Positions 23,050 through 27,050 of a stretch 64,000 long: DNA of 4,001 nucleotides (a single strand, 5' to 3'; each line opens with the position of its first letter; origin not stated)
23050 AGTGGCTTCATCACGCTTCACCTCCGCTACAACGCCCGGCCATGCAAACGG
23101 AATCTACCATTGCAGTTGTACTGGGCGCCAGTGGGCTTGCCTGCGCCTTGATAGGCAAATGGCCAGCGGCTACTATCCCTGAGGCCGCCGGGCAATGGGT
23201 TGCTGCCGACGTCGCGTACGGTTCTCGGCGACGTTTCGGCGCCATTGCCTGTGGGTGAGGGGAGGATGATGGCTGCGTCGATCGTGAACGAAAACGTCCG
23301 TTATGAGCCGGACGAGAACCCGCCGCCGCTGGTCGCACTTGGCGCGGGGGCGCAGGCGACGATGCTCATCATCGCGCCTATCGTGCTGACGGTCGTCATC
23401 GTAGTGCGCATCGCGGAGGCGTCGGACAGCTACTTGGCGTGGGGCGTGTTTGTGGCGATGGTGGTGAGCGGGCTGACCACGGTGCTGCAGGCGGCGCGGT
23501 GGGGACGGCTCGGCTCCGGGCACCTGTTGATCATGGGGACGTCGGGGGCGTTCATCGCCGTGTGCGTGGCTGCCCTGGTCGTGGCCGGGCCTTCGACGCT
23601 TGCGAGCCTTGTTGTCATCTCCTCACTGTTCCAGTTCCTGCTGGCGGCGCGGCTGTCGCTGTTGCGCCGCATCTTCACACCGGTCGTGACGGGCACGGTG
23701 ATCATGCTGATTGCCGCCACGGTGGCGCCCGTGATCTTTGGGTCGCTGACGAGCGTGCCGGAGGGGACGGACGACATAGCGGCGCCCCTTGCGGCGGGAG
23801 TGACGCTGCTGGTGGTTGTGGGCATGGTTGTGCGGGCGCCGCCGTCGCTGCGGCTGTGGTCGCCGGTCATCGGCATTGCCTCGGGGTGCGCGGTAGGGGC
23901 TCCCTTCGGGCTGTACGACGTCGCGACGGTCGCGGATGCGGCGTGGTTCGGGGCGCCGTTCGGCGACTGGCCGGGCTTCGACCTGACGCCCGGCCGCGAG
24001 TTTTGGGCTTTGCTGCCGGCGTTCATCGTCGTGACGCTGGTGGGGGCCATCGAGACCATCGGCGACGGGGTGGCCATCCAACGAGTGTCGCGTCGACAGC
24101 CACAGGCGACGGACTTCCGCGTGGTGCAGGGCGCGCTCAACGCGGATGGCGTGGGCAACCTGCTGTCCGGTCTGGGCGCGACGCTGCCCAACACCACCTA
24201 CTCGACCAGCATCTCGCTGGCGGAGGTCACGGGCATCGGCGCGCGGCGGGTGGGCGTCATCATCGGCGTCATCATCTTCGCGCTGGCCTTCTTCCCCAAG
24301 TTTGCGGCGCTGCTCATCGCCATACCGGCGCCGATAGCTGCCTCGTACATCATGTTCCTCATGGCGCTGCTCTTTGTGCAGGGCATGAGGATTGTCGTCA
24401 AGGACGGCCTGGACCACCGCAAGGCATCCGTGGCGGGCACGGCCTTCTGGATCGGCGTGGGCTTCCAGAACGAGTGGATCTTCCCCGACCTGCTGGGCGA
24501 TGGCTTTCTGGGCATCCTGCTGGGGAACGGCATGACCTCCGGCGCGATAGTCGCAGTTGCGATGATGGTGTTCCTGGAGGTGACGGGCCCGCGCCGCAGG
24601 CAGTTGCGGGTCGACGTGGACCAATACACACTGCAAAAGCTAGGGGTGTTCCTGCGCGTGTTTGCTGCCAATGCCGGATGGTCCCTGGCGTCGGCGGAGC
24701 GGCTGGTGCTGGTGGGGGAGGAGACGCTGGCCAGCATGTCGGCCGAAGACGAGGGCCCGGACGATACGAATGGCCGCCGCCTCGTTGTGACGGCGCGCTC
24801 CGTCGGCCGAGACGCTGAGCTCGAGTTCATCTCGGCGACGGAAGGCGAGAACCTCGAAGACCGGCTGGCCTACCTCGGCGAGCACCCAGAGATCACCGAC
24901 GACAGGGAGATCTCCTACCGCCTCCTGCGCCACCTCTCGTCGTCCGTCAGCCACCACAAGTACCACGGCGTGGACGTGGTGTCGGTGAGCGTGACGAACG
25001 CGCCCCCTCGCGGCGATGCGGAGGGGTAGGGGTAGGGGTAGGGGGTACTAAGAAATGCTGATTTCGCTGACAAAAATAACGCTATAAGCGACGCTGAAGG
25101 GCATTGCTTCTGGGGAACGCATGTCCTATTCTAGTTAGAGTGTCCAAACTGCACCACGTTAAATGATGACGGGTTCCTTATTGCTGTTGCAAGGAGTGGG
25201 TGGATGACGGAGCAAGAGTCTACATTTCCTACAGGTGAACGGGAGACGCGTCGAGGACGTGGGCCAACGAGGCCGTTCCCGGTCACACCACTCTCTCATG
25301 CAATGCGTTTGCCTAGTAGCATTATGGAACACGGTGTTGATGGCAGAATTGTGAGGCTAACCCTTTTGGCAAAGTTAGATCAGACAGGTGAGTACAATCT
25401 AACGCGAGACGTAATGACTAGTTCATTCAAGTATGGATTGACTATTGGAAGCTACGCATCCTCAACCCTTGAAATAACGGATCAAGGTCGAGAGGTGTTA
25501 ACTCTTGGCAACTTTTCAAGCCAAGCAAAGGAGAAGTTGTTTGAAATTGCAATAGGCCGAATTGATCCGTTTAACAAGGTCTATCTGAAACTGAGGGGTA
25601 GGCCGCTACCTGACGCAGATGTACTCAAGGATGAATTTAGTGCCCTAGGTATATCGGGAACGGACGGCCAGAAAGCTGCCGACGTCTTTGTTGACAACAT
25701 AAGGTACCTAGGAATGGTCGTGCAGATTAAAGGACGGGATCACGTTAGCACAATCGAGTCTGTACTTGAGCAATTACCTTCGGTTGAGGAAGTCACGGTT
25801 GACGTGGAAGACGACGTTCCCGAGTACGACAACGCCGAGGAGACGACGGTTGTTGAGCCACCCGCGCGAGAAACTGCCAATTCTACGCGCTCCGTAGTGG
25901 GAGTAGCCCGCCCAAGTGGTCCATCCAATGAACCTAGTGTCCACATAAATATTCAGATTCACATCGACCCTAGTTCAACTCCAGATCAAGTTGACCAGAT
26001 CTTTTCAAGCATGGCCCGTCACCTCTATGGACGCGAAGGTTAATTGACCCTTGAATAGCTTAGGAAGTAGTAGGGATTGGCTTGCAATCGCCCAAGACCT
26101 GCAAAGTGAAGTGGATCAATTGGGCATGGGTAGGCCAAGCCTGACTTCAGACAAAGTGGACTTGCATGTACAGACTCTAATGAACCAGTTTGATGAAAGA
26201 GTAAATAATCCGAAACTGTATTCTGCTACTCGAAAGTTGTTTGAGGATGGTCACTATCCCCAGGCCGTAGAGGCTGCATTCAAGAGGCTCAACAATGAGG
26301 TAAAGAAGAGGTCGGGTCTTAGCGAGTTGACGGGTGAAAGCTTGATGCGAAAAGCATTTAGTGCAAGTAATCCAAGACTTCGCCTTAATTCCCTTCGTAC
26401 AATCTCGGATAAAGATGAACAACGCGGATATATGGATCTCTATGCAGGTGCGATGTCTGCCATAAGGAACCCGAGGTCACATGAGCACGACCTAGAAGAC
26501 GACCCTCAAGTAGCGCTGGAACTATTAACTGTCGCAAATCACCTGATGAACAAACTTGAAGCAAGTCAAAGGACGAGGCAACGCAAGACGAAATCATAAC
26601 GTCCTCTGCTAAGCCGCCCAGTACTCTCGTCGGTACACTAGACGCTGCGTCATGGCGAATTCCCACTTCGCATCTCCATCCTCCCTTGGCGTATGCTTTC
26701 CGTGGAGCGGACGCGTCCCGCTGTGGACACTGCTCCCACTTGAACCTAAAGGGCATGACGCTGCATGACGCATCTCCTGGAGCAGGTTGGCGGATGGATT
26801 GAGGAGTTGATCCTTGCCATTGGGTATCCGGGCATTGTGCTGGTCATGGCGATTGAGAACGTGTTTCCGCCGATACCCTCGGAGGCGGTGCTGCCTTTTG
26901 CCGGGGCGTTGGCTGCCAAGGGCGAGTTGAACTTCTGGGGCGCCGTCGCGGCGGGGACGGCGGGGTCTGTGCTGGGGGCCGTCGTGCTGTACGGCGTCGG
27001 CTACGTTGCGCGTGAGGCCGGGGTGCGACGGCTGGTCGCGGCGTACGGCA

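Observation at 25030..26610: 1.5 kb low-GC two-gene island: unknown 279-aa protein plus TIGR02391 (Hypoth_Ymh)-like protein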

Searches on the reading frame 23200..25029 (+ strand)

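Call 3: search_protein_families(library=pfam, proteins=[window:23200-25029:+], max_evalue=0.1)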
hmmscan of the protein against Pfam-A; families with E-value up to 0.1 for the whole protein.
window:23200-25029:+ (609 aa): 1 family
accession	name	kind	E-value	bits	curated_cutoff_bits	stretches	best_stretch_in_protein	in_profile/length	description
PF00860.26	Xan_ur_permease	-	2.5e-42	145.4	27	1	49-421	6-382/389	Permease family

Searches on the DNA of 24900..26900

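Call 78: search_rna_families(source=window, start=24900, end=26900, threshold=evalue, max_evalue=1)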
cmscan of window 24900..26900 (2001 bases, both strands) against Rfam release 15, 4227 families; matches with E-value up to 1: 1.
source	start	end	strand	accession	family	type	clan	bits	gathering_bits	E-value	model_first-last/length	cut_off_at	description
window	24937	25001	-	RF01549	TB8Cs2H1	Gene; snRNA; snoRNA; HACA-box;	-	21.3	40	0.27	1-65/65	no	Trypanosomatid snoRNA TB8Cs2H1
